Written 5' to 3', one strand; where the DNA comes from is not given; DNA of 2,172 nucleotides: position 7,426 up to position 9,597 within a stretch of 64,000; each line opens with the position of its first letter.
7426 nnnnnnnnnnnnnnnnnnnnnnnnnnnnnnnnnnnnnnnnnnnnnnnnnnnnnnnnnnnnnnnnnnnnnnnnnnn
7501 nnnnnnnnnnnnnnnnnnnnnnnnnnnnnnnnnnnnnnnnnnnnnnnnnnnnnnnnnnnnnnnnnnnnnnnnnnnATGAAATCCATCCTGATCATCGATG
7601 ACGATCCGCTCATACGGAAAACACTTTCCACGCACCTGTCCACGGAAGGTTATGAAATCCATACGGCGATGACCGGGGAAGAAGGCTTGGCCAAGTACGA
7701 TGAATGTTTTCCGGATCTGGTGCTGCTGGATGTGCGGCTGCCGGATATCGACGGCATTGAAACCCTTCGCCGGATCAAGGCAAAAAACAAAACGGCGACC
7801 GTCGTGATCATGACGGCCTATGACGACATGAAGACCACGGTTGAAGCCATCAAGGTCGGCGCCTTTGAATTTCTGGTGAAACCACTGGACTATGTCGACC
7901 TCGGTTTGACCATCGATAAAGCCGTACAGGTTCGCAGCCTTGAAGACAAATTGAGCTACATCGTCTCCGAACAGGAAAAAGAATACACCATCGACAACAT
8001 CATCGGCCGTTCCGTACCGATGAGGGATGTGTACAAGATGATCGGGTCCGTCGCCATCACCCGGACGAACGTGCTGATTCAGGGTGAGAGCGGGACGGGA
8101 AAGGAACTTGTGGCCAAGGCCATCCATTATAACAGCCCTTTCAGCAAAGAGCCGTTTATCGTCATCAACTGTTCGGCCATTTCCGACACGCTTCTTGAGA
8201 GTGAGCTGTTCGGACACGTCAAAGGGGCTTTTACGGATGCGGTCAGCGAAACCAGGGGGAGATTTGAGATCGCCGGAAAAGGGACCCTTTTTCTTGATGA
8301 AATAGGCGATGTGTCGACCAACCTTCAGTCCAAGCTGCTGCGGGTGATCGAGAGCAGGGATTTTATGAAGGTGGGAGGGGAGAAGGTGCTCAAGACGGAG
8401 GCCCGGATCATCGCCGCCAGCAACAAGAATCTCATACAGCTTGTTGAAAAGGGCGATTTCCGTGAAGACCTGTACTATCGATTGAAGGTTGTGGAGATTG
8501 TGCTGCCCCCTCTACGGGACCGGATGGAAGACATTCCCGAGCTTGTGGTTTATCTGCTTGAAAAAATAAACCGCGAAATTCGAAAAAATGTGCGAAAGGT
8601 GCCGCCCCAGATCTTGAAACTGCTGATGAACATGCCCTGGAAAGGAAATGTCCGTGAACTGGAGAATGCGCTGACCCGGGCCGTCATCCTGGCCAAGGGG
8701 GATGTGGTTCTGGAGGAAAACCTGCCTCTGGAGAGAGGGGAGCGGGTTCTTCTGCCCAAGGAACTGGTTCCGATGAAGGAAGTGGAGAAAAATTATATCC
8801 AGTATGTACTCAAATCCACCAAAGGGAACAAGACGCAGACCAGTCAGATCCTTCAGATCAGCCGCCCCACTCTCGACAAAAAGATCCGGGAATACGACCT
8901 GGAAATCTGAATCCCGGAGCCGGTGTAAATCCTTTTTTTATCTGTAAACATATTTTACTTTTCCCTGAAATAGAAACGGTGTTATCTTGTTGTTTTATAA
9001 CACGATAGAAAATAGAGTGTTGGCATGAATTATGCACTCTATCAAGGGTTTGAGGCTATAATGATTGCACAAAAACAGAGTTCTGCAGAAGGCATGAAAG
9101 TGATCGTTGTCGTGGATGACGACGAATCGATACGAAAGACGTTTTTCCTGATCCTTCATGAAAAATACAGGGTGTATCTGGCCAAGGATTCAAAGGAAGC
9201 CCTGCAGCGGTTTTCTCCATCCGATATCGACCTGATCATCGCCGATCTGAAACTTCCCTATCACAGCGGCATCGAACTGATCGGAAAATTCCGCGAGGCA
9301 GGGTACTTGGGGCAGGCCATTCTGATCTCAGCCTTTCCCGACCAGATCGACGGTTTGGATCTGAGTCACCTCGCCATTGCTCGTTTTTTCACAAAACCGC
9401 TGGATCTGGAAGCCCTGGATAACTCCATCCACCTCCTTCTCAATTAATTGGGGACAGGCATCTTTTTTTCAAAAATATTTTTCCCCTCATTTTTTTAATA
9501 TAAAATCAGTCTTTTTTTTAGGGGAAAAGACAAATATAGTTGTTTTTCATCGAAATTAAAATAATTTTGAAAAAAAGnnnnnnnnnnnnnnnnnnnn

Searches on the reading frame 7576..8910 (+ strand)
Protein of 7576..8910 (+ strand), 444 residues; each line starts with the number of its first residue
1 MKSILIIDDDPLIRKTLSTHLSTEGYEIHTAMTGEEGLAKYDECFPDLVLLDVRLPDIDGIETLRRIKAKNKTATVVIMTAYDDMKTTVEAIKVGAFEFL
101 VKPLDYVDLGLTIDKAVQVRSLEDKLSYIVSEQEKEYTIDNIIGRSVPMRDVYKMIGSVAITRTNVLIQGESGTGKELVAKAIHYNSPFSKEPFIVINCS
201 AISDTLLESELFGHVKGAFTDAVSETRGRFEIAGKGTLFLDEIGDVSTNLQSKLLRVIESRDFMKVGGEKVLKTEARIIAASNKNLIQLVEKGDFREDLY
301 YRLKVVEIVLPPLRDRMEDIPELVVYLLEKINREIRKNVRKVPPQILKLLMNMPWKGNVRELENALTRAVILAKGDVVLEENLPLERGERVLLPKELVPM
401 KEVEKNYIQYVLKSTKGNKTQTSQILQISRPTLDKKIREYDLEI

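Call 45: search_protein_families(library=pfam, proteins=[window:7576-8910:+], max_evalue=0.0001)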
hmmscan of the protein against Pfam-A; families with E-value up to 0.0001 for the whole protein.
window:7576-8910:+ (444 aa): 8 families
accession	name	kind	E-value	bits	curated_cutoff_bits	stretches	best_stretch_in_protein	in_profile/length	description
PF00158.32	Sigma54_activat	-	9.8e-66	221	20.2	1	142-308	1-167/168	Sigma-54 interaction domain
PF00072.30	Response_reg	-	4.5e-30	104.5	30.2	1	4-109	1-106/111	Response regulator receiver domain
PF25601.1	AAA_lid_14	-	1e-21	77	27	1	314-386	1-73/87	AAA+ ATPase lid domain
PF14532.12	Sigma54_activ_2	-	1.7e-21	77.4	25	1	143-313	1-138/138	Sigma-54 interaction domain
PF02954.25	HTH_8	-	4.8e-12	45.8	22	1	400-440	2-42/42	Bacterial regulatory protein, Fis family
PF07728.20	AAA_5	-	1.4e-08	35.3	22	1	165-285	1-124/139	AAA domain (dynein-related subfamily)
PF07724.20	AAA_2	-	4.1e-06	27.4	27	1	164-292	4-133/166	AAA domain (Cdc48 subfamily)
PF00004.35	AAA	-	1.6e-05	25.8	21.2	1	166-284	1-110/131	ATPase family associated with various cellular activities (AAA)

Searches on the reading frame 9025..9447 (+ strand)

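Call 45: search_protein_families(library=pfam, proteins=[window:9025-9447:+], max_evalue=0.0001)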
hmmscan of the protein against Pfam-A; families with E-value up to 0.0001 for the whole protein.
window:9025-9447:+ (140 aa): 1 family
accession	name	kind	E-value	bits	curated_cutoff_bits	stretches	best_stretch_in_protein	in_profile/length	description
PF00072.30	Response_reg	-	2.3e-16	60.3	30.2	1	27-135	1-110/111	Response regulator receiver domain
